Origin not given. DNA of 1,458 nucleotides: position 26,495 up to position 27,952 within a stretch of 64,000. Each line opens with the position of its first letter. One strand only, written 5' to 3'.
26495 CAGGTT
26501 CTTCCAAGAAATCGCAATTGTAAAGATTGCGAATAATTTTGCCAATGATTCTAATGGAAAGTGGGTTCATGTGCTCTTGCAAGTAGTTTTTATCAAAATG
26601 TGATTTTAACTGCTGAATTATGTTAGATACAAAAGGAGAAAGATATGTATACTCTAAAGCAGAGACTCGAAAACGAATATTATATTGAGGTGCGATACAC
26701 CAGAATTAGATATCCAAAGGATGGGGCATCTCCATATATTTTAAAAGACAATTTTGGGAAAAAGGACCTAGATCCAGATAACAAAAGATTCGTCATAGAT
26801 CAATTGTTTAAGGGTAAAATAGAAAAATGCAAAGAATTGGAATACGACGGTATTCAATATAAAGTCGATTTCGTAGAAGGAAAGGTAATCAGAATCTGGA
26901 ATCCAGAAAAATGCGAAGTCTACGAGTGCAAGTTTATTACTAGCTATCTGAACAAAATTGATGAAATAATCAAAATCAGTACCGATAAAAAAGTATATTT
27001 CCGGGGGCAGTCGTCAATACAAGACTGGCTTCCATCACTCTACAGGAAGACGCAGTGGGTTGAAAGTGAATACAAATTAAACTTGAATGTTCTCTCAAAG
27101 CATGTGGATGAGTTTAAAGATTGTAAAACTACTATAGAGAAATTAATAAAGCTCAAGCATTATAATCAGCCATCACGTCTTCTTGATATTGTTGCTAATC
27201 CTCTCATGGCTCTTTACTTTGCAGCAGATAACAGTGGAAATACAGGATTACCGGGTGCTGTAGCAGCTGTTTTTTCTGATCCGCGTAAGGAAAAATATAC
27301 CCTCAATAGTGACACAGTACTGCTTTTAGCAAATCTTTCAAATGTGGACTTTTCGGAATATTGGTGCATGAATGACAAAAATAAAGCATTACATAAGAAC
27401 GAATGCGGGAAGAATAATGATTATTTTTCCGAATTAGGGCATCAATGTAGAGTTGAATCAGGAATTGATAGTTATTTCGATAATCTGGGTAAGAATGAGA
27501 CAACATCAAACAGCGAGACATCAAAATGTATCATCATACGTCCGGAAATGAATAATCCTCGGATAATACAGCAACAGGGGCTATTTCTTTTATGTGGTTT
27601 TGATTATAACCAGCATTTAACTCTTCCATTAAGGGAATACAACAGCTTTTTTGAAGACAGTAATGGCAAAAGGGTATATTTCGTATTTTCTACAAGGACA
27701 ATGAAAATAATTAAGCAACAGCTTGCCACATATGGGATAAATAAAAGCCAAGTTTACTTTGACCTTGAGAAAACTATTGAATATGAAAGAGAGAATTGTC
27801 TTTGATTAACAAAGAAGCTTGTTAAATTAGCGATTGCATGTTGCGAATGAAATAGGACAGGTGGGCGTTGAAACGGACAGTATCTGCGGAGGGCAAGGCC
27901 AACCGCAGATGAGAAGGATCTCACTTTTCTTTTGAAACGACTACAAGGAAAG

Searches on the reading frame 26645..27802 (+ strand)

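Call 74: search_protein_families(library=pfam, proteins=[window:26645-27802:+], max_evalue=0.001)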
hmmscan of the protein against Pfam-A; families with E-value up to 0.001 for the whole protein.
window:26645-27802:+ (386 aa): 1 family
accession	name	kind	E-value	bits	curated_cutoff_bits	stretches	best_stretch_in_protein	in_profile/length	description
PF08867.16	FRG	-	7.9e-11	43.2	25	1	116-197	2-89/94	FRG domain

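Call 105: search_protein_families(library=padloc, proteins=[window:26645-27802:+], max_evalue=0.00001)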
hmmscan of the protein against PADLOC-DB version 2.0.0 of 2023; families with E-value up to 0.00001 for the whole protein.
window:26645-27802:+ (386 aa): 10 families
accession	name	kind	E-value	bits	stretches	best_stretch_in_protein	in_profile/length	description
PDLC04936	PDC-S15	-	1.1e-53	180.5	1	93-382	22-293/300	-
PDLC04933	PDC-S15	-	3.5e-53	179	1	94-380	8-275/286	-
PDLC04927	PDC-S15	-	2e-29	100.7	1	93-382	13-299/422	-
PDLC04930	PDC-S15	-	6.8e-29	99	1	95-338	6-236/380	-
PDLC04938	PDC-S15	-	2e-27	94.3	2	87-211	37-164/276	-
PDLC04939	PDC-S15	-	1.8e-18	64.7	1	111-323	26-243/487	-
PDLC04929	PDC-S15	-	4.9e-13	47.6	1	97-375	8-291/308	-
PDLC04926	PDC-S15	-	6.6e-12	43.1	1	103-200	17-124/300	-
PDLC04937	PDC-S15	-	1.9e-11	42.1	0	101-199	23-130/254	-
PDLC04932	PDC-S15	-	2.9e-09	34.7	1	140-377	85-311/324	-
